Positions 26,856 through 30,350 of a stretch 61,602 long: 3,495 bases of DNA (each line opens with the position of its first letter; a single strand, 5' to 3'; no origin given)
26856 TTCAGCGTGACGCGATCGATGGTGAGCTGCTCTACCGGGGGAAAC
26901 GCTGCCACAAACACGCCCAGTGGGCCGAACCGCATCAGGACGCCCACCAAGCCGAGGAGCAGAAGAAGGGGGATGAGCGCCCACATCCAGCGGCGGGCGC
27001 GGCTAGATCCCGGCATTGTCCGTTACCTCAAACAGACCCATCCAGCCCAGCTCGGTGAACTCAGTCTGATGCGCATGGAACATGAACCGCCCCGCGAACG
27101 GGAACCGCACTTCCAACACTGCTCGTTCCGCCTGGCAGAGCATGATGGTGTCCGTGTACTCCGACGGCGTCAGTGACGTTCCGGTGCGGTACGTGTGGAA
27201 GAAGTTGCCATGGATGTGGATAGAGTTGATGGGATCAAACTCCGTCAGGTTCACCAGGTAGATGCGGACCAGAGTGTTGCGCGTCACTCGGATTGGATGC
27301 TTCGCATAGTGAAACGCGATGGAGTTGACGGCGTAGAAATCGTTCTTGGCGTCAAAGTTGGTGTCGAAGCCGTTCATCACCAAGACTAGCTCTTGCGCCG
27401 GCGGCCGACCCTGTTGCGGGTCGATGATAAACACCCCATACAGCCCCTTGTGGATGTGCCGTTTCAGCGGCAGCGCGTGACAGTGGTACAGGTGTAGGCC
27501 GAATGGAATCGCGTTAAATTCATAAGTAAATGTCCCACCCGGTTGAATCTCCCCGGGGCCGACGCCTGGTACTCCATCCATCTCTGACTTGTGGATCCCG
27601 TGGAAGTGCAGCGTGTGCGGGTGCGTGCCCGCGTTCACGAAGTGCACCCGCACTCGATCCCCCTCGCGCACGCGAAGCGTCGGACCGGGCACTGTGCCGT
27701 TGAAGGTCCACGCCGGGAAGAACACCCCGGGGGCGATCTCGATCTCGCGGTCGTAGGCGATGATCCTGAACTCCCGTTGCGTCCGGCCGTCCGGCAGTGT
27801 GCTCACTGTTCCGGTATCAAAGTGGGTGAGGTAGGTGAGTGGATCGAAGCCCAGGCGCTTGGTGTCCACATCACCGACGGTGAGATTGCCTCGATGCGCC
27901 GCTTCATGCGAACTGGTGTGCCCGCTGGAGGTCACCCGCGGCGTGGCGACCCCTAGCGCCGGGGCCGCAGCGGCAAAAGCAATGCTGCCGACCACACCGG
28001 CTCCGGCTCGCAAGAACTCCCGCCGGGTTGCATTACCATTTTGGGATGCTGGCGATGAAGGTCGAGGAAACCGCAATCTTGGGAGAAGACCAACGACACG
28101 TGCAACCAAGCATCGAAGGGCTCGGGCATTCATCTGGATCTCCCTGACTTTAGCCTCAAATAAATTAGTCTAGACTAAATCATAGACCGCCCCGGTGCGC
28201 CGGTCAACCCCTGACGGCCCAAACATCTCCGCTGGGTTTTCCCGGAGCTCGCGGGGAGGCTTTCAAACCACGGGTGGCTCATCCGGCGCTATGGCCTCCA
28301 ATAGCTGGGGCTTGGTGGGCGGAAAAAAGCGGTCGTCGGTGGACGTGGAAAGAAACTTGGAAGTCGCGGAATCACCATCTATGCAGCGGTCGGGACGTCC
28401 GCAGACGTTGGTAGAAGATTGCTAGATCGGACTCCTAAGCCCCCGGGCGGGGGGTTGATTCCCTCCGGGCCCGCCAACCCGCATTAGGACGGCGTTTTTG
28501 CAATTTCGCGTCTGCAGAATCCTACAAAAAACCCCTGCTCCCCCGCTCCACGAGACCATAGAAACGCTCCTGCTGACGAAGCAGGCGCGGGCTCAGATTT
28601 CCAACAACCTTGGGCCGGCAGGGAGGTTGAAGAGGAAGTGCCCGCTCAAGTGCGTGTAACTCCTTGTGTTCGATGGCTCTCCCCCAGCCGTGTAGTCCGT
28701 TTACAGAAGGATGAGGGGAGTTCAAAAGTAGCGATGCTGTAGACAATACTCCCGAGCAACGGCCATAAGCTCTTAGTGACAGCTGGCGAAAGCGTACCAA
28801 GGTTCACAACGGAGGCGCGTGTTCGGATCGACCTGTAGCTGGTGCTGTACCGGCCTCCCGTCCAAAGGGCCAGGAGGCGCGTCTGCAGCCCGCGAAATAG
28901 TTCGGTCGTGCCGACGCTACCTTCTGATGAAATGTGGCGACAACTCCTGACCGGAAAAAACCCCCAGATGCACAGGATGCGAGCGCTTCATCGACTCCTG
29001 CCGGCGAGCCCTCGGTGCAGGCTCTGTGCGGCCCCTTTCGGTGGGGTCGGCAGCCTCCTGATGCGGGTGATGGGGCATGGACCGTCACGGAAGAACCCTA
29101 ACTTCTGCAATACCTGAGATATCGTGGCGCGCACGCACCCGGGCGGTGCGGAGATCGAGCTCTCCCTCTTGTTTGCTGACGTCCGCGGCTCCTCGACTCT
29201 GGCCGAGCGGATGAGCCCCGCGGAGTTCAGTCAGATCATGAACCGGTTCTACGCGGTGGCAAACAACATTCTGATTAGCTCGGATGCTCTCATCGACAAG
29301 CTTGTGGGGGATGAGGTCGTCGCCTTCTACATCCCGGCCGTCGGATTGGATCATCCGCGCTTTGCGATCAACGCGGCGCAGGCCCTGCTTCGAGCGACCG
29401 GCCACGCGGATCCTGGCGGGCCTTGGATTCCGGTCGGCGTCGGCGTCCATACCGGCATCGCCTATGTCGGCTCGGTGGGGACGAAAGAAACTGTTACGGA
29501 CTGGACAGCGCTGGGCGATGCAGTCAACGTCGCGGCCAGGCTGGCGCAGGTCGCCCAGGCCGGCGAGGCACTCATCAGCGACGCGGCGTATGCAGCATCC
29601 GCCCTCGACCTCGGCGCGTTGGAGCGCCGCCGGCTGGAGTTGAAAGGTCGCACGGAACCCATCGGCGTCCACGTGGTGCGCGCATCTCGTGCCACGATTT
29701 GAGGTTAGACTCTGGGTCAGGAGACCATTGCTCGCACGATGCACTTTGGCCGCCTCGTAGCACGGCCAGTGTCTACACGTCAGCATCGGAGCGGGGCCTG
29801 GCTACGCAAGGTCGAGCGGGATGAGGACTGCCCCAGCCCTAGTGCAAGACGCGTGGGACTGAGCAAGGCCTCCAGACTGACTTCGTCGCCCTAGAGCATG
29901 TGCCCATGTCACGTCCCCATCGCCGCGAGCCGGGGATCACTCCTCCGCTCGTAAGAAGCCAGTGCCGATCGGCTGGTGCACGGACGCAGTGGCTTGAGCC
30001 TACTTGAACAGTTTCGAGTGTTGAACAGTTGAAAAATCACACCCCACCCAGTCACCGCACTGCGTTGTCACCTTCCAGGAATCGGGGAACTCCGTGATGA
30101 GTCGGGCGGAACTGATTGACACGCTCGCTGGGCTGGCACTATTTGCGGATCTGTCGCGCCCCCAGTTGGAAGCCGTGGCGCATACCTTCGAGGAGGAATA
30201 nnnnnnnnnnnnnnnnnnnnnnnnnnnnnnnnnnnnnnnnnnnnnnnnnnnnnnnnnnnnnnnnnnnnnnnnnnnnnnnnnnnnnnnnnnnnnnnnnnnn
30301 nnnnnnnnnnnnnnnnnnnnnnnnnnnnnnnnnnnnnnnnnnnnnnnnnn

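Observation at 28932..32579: Cyclase, orphan cNMP-binding proteins and a translationally coupled flavoprotein next to the last att scar: a candidate small-molecule signalling module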

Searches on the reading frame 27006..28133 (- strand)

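Call 49: search_protein_families(library=pfam, proteins=[window:27006-28133:-], max_evalue=1)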
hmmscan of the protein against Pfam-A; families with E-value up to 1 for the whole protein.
window:27006-28133:- (376 aa): 4 families
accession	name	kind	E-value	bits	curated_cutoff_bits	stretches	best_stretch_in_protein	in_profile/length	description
PF07732.21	Cu-oxidase_3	-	6e-28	97.7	21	1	140-241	16-118/119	Multicopper oxidase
PF07731.20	Cu-oxidase_2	-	4.1e-25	88.6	20.4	3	258-372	17-135/137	Multicopper oxidase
PF10399.14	UCR_Fe-S_N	-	0.0026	17.6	24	1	30-57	4-31/41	Ubiquitinol-cytochrome C reductase Fe-S subunit TAT signal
PF00394.28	Cu-oxidase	-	0.12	12.9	21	0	143-174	40-81/157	Multicopper oxidase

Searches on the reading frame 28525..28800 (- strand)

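Call 49: search_protein_families(library=pfam, proteins=[window:28525-28800:-], max_evalue=1)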
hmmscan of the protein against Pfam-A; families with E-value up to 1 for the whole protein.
window:28525-28800:- (92 aa): 1 family
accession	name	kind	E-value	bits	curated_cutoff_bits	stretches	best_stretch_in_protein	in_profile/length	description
PF06533.17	DUF1110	-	0.25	11.7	24.1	1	12-39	129-157/189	Protein of unknown function (DUF1110)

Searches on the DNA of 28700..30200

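Call 28: search_rna_families(source=window, start=28700, end=30200, threshold=evalue, max_evalue=5)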
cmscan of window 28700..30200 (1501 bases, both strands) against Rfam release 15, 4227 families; matches with E-value up to 5: 1.
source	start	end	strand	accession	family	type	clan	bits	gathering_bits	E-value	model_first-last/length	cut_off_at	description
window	30073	30117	+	RF01120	sR33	Gene; snRNA; snoRNA; CD-box;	-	18.6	37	0.59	1-55/55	no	Small nucleolar RNA sR33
